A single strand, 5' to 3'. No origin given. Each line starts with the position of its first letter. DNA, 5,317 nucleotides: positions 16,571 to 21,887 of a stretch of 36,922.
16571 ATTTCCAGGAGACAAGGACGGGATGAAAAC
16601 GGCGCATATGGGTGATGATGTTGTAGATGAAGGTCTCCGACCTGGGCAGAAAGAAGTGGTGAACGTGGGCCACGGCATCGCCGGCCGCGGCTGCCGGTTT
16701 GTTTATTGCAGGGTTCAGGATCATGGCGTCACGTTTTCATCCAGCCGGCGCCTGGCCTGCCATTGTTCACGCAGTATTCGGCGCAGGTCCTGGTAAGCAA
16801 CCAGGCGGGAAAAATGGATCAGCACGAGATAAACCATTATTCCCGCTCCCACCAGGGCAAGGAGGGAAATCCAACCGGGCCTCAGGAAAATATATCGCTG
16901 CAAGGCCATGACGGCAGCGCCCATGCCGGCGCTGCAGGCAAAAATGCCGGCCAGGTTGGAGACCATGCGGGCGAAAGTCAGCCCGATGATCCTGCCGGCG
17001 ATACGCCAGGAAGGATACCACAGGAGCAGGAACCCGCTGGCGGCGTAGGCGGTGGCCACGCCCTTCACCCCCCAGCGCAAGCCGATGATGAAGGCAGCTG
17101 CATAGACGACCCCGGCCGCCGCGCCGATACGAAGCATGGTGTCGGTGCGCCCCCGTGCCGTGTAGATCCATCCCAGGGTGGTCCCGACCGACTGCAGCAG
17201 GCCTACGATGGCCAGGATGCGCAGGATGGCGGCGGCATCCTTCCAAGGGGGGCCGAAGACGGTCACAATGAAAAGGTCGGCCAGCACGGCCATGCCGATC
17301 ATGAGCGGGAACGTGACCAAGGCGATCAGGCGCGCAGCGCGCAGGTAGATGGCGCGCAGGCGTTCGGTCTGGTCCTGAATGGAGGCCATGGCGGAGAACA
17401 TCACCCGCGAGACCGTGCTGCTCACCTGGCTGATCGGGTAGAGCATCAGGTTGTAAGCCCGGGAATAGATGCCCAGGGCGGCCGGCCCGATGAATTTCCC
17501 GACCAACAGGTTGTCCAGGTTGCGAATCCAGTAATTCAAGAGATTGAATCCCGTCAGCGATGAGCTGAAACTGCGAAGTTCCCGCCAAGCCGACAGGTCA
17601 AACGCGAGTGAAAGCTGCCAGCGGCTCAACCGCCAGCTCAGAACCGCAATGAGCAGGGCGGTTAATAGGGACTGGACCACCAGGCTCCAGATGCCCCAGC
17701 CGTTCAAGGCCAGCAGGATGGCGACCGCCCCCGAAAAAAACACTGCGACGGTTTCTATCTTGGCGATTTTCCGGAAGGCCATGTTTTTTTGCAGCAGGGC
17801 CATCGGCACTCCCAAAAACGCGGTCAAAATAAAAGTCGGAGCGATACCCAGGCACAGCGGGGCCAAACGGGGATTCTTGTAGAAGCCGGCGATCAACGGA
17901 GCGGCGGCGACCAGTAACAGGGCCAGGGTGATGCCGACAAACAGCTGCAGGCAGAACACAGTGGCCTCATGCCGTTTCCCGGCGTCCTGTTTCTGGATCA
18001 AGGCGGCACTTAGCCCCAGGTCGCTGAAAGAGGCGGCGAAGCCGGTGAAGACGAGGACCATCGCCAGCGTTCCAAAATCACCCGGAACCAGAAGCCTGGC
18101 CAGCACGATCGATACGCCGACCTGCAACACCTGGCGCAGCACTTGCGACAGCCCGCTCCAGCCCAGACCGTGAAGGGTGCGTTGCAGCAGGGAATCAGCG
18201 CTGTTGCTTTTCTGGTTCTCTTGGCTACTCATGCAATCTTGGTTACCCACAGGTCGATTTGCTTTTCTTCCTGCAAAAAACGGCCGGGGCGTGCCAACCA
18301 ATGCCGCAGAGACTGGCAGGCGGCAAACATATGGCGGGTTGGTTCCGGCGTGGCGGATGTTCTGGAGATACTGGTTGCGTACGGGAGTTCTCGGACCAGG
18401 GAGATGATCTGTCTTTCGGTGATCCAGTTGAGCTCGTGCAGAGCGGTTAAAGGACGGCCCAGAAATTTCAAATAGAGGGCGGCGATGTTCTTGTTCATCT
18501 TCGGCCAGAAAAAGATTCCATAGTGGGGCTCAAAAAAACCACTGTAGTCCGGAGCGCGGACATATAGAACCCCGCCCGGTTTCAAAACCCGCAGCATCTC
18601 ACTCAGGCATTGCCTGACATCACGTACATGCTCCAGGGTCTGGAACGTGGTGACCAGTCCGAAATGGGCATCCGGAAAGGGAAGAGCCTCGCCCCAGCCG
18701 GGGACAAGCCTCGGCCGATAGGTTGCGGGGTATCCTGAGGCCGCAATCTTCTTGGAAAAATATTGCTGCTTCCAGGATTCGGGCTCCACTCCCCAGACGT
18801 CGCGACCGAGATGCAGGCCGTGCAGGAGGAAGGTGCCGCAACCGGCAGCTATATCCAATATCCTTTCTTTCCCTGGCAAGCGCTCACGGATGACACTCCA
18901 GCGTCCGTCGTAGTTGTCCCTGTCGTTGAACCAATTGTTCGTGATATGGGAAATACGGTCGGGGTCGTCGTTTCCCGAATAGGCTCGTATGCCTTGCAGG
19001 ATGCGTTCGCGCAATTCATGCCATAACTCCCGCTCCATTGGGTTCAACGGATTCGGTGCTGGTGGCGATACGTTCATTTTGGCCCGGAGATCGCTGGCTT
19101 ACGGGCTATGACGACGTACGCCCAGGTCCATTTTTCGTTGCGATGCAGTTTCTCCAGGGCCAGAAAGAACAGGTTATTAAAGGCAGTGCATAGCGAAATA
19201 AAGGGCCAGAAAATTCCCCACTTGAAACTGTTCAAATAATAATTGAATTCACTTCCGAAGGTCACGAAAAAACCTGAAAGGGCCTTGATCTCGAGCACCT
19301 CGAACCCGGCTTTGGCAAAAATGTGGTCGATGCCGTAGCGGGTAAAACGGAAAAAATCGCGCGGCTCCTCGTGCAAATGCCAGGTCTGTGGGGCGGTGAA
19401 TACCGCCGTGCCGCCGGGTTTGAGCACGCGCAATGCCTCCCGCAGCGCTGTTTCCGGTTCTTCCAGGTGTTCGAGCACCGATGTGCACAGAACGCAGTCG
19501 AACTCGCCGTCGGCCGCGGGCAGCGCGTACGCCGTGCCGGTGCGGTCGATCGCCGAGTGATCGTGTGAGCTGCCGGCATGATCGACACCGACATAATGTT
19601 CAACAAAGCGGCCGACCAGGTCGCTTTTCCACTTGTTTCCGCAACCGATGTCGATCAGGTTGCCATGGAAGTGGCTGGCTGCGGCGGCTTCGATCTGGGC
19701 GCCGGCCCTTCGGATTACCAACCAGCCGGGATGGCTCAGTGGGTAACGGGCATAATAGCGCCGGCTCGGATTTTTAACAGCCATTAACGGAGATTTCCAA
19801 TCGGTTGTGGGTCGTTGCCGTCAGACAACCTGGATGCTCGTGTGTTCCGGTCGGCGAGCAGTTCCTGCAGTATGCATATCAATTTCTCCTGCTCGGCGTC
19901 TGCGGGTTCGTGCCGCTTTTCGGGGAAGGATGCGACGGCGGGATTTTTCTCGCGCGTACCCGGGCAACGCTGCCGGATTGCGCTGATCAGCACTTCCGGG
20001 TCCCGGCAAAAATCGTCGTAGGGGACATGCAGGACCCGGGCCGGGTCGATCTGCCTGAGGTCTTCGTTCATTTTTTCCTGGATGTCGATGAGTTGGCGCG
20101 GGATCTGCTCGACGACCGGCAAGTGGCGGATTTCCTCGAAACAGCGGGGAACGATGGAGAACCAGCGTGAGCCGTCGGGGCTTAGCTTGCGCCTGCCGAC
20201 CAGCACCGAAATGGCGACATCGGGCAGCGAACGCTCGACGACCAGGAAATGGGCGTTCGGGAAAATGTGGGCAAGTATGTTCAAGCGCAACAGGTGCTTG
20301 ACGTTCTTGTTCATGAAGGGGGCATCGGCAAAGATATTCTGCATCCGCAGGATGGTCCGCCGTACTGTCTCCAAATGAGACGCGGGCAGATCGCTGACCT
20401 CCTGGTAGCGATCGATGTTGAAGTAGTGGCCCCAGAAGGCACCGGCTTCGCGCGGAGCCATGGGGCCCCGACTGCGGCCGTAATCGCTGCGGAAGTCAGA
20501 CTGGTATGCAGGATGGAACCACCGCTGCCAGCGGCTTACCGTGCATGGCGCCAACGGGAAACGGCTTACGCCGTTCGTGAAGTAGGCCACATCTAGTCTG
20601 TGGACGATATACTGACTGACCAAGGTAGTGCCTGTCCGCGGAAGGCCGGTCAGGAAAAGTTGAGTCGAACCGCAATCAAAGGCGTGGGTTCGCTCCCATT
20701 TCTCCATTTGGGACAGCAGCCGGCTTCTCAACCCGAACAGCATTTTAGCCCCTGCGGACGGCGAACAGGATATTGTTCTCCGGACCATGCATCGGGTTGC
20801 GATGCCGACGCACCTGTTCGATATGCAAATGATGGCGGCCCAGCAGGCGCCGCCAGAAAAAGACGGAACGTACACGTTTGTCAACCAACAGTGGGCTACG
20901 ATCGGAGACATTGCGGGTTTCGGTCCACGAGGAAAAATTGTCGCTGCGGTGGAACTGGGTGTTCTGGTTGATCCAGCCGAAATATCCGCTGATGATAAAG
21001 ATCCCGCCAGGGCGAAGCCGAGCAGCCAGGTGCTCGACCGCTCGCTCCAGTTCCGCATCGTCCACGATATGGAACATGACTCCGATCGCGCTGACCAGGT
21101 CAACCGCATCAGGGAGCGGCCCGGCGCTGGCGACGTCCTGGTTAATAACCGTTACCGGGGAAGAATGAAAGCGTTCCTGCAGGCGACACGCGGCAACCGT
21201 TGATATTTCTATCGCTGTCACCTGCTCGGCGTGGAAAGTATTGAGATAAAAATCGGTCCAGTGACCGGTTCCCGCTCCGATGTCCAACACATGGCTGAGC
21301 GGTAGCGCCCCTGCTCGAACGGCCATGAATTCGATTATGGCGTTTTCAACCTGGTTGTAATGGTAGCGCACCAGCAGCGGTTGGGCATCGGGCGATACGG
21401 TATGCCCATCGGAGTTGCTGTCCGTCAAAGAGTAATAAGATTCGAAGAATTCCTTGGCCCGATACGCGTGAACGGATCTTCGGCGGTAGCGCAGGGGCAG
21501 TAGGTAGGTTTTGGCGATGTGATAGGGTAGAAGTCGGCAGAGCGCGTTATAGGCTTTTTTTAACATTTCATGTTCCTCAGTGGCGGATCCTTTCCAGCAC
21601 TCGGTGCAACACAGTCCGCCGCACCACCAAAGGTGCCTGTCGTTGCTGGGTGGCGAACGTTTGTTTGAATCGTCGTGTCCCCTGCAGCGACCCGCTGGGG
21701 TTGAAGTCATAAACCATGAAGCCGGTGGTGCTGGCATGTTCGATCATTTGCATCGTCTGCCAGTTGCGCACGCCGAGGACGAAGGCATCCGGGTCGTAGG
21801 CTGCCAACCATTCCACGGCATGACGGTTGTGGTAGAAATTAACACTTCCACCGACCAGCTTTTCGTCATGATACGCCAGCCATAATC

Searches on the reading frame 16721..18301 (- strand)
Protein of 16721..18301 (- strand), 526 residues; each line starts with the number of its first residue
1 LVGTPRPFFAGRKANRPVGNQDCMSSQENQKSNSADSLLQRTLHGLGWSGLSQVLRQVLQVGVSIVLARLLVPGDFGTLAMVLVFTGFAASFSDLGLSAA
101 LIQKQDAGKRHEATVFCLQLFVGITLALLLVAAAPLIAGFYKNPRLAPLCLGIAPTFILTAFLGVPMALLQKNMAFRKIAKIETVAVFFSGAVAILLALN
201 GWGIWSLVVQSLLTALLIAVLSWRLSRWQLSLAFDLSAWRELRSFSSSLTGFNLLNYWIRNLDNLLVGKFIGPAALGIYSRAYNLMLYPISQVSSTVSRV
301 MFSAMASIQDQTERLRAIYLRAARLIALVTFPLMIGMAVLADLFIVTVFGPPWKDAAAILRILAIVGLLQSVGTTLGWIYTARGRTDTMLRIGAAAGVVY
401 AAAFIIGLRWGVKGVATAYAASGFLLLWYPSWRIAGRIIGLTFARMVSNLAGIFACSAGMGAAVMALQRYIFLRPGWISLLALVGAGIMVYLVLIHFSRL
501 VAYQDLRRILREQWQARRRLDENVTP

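Call 3: search_protein_families(library=pfam, proteins=[window:16721-18301:-], max_evalue=0.01)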
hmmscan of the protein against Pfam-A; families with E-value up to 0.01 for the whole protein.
window:16721-18301:- (526 aa): 2 families
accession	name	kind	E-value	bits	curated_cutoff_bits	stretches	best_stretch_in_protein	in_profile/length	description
PF13440.11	Polysacc_synt_3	-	1.7e-90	303.7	23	1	66-357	1-292/293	Polysaccharide biosynthesis protein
PF01943.22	Polysacc_synt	-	5.9e-40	137.9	28.2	1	44-308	3-273/274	Polysaccharide biosynthesis protein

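Call 4: search_protein_families(library=ncbifam, proteins=[window:16721-18301:-], max_evalue=0.01)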
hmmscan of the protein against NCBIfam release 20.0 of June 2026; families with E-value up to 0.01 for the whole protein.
window:16721-18301:- (526 aa): 3 families
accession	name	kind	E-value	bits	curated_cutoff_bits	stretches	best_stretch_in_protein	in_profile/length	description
NF007773.0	PRK10459.1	equivalog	1.5e-87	294.7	273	1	37-514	2-483/492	MOP flippase family protein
NF047674.1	TeichurnBiosyTuaB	equivalog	7e-74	249.6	580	1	38-495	4-466/469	teichuronic acid biosynthesis protein TuaB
NF058658.1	Oglyco_Wzx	exception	1e-70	239.1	720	1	35-504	3-469/478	O-glycosylation flippase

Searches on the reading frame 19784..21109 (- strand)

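Call 6: search_protein_families(library=pfam, proteins=[window:19784-21109:-], max_evalue=0.001)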
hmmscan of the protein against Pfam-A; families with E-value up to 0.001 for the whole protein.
window:19784-21109:- (441 aa): 1 family
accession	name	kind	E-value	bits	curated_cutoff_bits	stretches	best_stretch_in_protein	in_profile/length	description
PF13469.12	Sulfotransfer_3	-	5.9e-17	63.1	27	1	151-381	2-209/216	Sulfotransferase family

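Call 68: search_protein_families(library=ncbifam, proteins=[window:19784-21109:-], max_evalue=0.0001)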
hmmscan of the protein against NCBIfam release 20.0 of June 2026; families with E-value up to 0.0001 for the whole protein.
window:19784-21109:- (441 aa): 0 families

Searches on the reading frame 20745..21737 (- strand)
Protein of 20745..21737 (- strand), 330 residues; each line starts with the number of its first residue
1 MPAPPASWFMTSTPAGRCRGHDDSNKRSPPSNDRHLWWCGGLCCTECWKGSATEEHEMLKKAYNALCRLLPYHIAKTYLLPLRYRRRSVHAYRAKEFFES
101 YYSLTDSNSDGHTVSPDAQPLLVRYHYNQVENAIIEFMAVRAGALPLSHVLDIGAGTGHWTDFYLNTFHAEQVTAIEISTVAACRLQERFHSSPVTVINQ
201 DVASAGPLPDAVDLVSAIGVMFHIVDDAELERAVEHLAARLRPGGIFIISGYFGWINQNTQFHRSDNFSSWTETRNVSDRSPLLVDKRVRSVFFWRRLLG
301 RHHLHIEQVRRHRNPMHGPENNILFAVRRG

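Call 6: search_protein_families(library=pfam, proteins=[window:20745-21737:-], max_evalue=0.001)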
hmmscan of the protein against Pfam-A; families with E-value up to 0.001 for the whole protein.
window:20745-21737:- (330 aa): 9 families
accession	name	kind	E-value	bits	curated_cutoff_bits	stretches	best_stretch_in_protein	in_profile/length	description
PF13649.12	Methyltransf_25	-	4.3e-15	56.6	27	1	150-245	1-97/97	Methyltransferase domain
PF08242.18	Methyltransf_12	-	1.1e-12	49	30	1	151-247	1-98/98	Methyltransferase domain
PF08241.18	Methyltransf_11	-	2.4e-12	47.8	21.2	1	151-249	1-95/95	Methyltransferase domain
PF13489.12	Methyltransf_23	-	6e-11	42.8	27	1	146-251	22-118/164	Methyltransferase domain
PF00398.26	RrnaAD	-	3.4e-08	33.4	24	1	132-205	20-88/263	Ribosomal RNA adenine dimethylase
PF05401.17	NodS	-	7.2e-07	29.7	24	1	129-249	28-144/201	Nodulation protein S (NodS)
PF01728.25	FtsJ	-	1.8e-05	25.2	24.1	1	148-215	23-95/181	FtsJ-like methyltransferase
PF13847.12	Methyltransf_31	-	0.00021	21.4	27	1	149-251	6-111/145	Methyltransferase domain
PF02353.26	CMAS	-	0.00056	19.7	27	1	148-266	64-181/273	Mycolic acid cyclopropane synthetase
